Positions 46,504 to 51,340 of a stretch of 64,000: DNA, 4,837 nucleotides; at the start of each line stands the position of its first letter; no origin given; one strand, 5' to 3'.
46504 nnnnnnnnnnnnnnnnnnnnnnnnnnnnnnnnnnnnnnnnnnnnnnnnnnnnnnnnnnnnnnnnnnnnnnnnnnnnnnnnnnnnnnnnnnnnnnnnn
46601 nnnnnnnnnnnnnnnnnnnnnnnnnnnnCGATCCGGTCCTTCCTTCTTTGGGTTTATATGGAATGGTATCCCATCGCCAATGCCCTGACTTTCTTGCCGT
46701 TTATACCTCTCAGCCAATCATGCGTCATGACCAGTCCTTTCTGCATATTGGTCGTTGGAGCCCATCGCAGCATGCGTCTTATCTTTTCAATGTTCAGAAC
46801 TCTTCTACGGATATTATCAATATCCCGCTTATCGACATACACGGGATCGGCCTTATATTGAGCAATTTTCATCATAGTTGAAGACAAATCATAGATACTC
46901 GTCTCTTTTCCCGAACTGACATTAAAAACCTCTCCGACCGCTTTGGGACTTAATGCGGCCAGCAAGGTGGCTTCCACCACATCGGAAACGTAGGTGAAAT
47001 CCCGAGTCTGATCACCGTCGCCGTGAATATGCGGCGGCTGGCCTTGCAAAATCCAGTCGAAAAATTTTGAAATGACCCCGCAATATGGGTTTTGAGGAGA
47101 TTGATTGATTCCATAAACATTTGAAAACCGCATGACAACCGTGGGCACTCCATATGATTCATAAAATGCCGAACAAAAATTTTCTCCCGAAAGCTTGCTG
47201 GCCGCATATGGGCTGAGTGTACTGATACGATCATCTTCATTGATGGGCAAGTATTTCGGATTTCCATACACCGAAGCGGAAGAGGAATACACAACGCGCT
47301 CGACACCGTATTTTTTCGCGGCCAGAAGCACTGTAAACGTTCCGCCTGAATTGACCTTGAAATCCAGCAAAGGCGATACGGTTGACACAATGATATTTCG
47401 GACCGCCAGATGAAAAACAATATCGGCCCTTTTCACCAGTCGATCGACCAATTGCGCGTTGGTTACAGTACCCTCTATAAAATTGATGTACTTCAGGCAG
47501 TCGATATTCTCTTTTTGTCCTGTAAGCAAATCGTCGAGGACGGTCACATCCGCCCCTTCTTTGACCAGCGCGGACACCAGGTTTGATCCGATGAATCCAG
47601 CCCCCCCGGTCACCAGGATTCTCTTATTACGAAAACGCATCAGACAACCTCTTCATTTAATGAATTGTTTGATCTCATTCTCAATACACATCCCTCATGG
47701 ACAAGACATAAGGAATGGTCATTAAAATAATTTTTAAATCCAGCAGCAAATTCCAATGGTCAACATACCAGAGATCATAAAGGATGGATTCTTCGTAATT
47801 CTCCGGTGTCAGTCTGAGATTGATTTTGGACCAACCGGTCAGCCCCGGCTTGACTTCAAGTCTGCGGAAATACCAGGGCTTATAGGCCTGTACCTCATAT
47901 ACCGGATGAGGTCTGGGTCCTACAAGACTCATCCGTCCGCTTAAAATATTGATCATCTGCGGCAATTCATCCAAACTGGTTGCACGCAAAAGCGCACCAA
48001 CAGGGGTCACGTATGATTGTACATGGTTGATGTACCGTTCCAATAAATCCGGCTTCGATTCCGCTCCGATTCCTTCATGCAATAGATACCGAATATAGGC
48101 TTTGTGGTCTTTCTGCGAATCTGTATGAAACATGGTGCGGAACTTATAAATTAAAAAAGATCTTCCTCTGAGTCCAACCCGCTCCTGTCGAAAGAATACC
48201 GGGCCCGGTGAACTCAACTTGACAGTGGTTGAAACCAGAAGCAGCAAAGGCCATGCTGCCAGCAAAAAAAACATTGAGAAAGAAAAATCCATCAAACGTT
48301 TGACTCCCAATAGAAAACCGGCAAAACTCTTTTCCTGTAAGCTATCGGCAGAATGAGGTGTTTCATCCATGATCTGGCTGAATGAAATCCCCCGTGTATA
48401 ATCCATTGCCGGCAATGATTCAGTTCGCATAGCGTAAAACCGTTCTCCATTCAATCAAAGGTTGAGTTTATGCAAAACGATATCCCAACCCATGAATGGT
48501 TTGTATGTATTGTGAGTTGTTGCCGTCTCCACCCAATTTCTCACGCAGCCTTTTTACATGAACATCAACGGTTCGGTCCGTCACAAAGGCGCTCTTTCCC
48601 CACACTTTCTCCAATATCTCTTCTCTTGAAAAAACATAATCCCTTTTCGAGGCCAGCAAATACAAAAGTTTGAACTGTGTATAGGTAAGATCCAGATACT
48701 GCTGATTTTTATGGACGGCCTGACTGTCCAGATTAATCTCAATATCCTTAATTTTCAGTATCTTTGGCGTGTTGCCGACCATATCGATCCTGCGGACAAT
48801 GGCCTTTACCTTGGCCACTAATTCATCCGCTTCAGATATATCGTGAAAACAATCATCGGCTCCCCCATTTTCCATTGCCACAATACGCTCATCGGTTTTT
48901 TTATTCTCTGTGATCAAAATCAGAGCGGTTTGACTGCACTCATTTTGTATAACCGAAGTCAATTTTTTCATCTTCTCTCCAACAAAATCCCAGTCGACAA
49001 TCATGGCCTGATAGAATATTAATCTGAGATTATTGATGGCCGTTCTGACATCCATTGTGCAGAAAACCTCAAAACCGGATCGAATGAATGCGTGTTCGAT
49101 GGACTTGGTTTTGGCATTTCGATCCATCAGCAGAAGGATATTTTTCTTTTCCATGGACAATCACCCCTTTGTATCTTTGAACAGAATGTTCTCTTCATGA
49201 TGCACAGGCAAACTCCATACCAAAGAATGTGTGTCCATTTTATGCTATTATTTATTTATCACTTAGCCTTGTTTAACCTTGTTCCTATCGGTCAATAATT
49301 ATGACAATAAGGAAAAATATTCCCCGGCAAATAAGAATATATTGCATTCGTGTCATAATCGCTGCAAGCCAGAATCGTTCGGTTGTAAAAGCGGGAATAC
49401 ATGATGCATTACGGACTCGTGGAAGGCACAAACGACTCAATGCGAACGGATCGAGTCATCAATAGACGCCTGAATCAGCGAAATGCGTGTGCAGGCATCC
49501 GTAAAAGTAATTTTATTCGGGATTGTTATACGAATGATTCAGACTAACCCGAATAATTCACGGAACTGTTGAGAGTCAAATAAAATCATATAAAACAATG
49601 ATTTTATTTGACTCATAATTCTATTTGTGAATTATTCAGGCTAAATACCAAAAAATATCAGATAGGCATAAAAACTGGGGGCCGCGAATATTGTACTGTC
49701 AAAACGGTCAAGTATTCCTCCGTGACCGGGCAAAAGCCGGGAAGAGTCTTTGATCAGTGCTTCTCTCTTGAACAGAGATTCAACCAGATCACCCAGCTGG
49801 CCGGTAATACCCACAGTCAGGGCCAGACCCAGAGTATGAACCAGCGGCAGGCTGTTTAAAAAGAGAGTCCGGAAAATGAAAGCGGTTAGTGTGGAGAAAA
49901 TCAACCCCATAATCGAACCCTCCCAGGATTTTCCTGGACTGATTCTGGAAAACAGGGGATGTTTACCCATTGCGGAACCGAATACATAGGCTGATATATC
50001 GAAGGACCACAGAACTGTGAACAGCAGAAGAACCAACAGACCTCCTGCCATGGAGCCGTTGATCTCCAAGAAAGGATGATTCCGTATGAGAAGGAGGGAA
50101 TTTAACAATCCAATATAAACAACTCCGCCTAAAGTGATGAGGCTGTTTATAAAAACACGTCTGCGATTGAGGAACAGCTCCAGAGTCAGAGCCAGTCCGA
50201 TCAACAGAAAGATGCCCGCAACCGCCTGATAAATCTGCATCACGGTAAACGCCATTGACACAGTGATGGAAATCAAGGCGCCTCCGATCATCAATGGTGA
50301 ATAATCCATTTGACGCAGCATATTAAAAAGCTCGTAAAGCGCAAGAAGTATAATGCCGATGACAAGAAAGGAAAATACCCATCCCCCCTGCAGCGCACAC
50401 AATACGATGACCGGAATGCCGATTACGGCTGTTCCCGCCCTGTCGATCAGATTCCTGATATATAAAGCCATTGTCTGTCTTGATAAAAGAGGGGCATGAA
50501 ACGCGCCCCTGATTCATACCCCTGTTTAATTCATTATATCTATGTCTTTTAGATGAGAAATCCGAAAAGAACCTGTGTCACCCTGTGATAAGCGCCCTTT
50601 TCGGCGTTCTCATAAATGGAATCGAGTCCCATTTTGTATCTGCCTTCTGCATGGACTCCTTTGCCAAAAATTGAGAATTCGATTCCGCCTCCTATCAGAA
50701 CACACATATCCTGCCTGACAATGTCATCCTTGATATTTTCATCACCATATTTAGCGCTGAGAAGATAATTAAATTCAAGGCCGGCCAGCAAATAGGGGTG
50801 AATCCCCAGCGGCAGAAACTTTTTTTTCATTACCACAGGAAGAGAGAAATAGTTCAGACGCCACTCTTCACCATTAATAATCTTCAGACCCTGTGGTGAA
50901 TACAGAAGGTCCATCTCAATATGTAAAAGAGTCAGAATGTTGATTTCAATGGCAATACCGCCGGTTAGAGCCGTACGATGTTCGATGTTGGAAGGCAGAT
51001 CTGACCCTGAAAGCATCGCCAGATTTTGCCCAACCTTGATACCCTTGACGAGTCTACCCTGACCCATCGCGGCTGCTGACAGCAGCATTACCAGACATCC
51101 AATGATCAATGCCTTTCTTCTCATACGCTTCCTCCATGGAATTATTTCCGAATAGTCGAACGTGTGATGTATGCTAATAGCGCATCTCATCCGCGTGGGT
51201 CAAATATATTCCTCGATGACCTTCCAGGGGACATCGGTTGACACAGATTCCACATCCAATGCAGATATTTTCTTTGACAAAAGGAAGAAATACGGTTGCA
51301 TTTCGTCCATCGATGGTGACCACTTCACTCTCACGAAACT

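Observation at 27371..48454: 21-kb Wzx/Wzy exopolysaccharide operon with an unusually large tailoring cassette (best candidate for an undescribed pathway)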

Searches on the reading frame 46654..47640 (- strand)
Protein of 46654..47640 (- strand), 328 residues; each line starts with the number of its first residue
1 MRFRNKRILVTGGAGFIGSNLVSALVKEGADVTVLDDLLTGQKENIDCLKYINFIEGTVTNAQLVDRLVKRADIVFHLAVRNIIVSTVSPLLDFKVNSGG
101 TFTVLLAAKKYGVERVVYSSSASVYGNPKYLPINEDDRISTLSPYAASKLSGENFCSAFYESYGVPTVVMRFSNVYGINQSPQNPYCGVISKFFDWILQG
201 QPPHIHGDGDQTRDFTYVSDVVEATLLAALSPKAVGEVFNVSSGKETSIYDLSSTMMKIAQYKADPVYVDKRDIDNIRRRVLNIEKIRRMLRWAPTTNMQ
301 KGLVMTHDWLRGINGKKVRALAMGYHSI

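Call 3: search_protein_families(library=pfam, proteins=[window:46654-47640:-], max_evalue=0.01)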
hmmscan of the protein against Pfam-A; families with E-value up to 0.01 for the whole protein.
window:46654-47640:- (328 aa): 11 families
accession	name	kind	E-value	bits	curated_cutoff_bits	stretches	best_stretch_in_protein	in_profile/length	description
PF01370.27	Epimerase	-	1.8e-57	195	20.9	1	8-241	1-239/240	NAD dependent epimerase/dehydratase family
PF16363.11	GDP_Man_Dehyd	-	3.9e-50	171.6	27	1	9-304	1-330/332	GDP-mannose 4,6 dehydratase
PF01073.25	3Beta_HSD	-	2.7e-24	86.1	22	1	9-258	1-266/280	3-beta hydroxysteroid dehydrogenase/isomerase family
PF04321.23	RmlD_sub_bind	-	1.7e-17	63.9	27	1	7-265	2-236/287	RmlD substrate binding domain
PF02719.21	Polysacc_synt_2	-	6.5e-14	52.2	20.2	1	8-265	1-252/293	Polysaccharide biosynthesis protein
PF07993.18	NAD_binding_4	-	1.5e-11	44.4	20.1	1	64-193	81-219/258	Male sterility protein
PF13460.12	NAD_binding_10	-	1.1e-08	35.6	27.2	1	12-150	1-125/184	NAD(P)H-binding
PF05368.20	NmrA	-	1e-07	32.3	27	1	5-121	2-107/298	NmrA-like family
PF00106.31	adh_short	-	9.6e-06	25.6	26.6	1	6-72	1-71/195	short chain dehydrogenase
PF01262.27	AlaDh_PNT_C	-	0.008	16.1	23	0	8-75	31-96/214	Alanine dehydrogenase/PNT, C-terminal domain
PF03435.24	Sacchrp_dh_NADP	-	0.0085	16.9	25.1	0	13-81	5-78/129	Saccharopine dehydrogenase NADP binding domain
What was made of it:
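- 46654..47640 (-): SDR nucleotide-sugar epimerase/dehydratase. Epimerase PF01370 E 1.8e-57 (call 3).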

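Call 5: search_protein_families(library=ncbifam, proteins=[window:46654-47640:-], max_evalue=0.001)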
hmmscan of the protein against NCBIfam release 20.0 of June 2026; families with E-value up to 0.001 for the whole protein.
window:46654-47640:- (328 aa): 51 families (the best 25 are shown)
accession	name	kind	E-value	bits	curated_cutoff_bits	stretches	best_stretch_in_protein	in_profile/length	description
TIGR04180.1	EDH_00030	hypoth_equivalog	1.5e-52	178.5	475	1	8-297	1-296/297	NAD-dependent 4,6-dehydratase LegB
TIGR01181.1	dTDP_gluc_dehyt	equivalog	1.2e-49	169.2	365.1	1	7-311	1-312/321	dTDP-glucose 4,6-dehydratase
TIGR01179.1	galE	equivalog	1e-44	152.7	262.3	1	7-310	1-325/332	UDP-glucose 4-epimerase GalE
NF011728.1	PRK15181.1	equivalog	1.1e-40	139.7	760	1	5-310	15-337/348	Vi polysaccharide biosynthesis UDP-N-acetylglucosaminuronic acid C-4 epimerase TviC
TIGR02197.1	heptose_epim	equivalog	6.2e-35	120.9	274.6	1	8-270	1-270/316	ADP-glyceromanno-heptose 6-epimerase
NF007490.0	PRK10084.1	subfamily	3.6e-30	105.2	649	1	7-310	2-334/361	dTDP-glucose 4,6-dehydratase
NF007582.0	PRK10217.1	equivalog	7.2e-27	94.4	698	1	6-310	2-331/355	dTDP-glucose 4,6-dehydratase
NF047922.1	GDPFucSynFcl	equivalog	1.1e-24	87.5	500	1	5-310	2-301/308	GDP-L-fucose synthase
NF007956.0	PRK10675.1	subfamily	3.5e-22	79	394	1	7-160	2-164/338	UDP-glucose 4-epimerase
TIGR03466.1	HpnA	hypoth_equivalog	6.1e-22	77.9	367.65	1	7-269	2-255/327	hopanoid-associated sugar epimerase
TIGR02622.1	CDP_4_6_dhtase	equivalog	5.4e-20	71.8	278.45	1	3-164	2-173/352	CDP-glucose 4,6-dehydratase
NF008872.0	PRK11908.1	equivalog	4e-19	68.9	294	1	6-312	2-337/349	bifunctional UDP-4-keto-pentose/UDP-xylose synthase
NF008360.0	PRK11150.1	equivalog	1.3e-18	67.2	452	1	8-259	2-253/310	ADP-glyceromanno-heptose 6-epimerase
NF042422.1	oxyalk_red_OleD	equivalog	4.3e-17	62.5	580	1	7-259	2-249/329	2-alkyl-3-oxoalkanoate reductase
TIGR01214.1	rmlD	equivalog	1.9e-14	53.4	224.05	1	7-264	1-230/285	dTDP-4-dehydrorhamnose reductase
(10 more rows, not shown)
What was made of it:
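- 46654..47640 (-): No NCBIfam equivalog reaches its cutoff (call 5).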

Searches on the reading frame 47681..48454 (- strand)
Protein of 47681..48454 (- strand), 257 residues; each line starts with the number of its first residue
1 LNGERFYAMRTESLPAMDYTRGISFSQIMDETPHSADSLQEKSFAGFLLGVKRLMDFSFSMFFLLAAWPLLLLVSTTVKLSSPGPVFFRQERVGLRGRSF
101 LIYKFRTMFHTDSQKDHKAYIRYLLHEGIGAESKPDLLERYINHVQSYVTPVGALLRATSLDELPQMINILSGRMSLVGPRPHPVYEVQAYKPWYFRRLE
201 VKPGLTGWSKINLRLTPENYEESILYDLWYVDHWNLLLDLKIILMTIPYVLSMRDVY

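Call 3: search_protein_families(library=pfam, proteins=[window:47681-48454:-], max_evalue=0.01)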
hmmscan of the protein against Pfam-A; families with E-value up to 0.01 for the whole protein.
window:47681-48454:- (257 aa): 1 family
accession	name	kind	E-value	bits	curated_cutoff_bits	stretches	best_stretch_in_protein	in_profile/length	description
PF02397.22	Bac_transf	-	5e-59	199.3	27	1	52-251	1-178/179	Bacterial sugar transferase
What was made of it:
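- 47681..48454 (-): Small polyprenyl-phosphate glycosyl-1-phosphate transferase (initiating PGT). Bac_transf E 5e-59 (call 3).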

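Call 5: search_protein_families(library=ncbifam, proteins=[window:47681-48454:-], max_evalue=0.001)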
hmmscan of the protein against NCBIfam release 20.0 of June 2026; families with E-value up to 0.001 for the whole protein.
window:47681-48454:- (257 aa): 10 families
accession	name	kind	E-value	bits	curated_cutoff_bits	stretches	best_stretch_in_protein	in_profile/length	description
TIGR03025.1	EPS_sugtrans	subfamily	3.6e-74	250.6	295.55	1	38-255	244-443/445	exopolysaccharide biosynthesis polyprenyl glycosylphosphotransferase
TIGR03023.1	WcaJ_sugtrans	equivalog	1.4e-69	235.5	410.75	2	148-257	337-453/453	undecaprenyl-phosphate glucose phosphotransferase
TIGR03022.1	WbaP_sugtrans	subfamily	6.1e-49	167.5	403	1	51-253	258-452/456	undecaprenyl-phosphate galactose phosphotransferase WbaP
TIGR03013.1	EpsB_2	subfamily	5.7e-45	154.2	393.35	2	147-251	328-437/443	TIGR03013 family XrtA/PEP-CTERM system glycosyltransferase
NF041877.1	EPS_EpsZ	equivalog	4.6e-44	150.8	800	1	44-252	258-454/459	exopolysaccharide biosynthesis polyisoprenyl-phosphate hexose-1-phosphate transferase EpsZ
NF007518.0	PRK10124.1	equivalog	1.5e-42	145.9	684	2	147-247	347-454/464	undecaprenyl-phosphate glucose phosphotransferase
NF052601.1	undeca_RfbP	equivalog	4.9e-42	143.9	330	1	50-253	43-238/244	undecaprenyl-phosphate galactose phosphotransferase family protein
NF050817.1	PolSacchBiosHfsE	equivalog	1.6e-41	142.5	750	1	51-254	271-463/467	polysaccharide biosynthesis protein HfsE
NF011751.0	PRK15204.1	equivalog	1.6e-28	99.6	907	1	51-253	279-472/476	undecaprenyl-phosphate galactose phosphotransferase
NF045514.1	glycotran_HepC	equivalog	5.3e-25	88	140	1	41-185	106-214/220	heterocyst development glycosyltransferase HepC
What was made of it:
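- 47681..48454 (-): EPS_sugtrans TIGR03025 scores 250 bits, below its cutoff (call 5).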

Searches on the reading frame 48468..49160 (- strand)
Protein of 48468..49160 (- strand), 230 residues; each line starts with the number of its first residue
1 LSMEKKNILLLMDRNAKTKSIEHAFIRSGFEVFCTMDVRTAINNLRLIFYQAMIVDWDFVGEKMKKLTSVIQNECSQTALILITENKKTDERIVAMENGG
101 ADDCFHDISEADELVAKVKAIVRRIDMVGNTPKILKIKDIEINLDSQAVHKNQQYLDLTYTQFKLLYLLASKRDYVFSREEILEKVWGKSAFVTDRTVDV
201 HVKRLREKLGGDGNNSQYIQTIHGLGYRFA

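Call 10: search_protein_families(library=pfam, proteins=[window:48468-49160:-], max_evalue=0.001)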
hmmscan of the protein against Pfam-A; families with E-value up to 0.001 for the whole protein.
window:48468-49160:- (230 aa): 2 families
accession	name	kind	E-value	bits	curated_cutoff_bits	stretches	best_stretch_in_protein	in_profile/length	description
PF00486.34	Trans_reg_C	-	3.7e-27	94.7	26.2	1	155-229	3-77/77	Transcriptional regulatory protein, C terminal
PF00072.30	Response_reg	-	6.1e-05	23.6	30.2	1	10-118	3-110/111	Response regulator receiver domain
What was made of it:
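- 48468..49160 (-): Atypical OmpR-family response regulator, probable first gene of the operon. The receiver domain scores only 23.6 bits, below the Pfam cutoff of 30.2 (call 10).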

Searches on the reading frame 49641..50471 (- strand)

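Call 10: search_protein_families(library=pfam, proteins=[window:49641-50471:-], max_evalue=0.001)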
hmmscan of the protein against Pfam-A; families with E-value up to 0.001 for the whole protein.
window:49641-50471:- (276 aa): 1 family
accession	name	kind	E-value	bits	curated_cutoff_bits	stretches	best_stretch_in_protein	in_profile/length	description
PF01148.25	CTP_transf_1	-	3.1e-58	198.2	24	1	11-273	3-263/264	Cytidylyltransferase family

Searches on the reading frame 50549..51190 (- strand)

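Call 10: search_protein_families(library=pfam, proteins=[window:50549-51190:-], max_evalue=0.001)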
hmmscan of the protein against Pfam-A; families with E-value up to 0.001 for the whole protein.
window:50549-51190:- (213 aa): 1 family
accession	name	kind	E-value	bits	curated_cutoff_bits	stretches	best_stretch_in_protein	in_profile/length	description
PF13568.12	OMP_b-brl_2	-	6.7e-09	36.5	27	1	49-193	11-174/175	Outer membrane protein beta-barrel domain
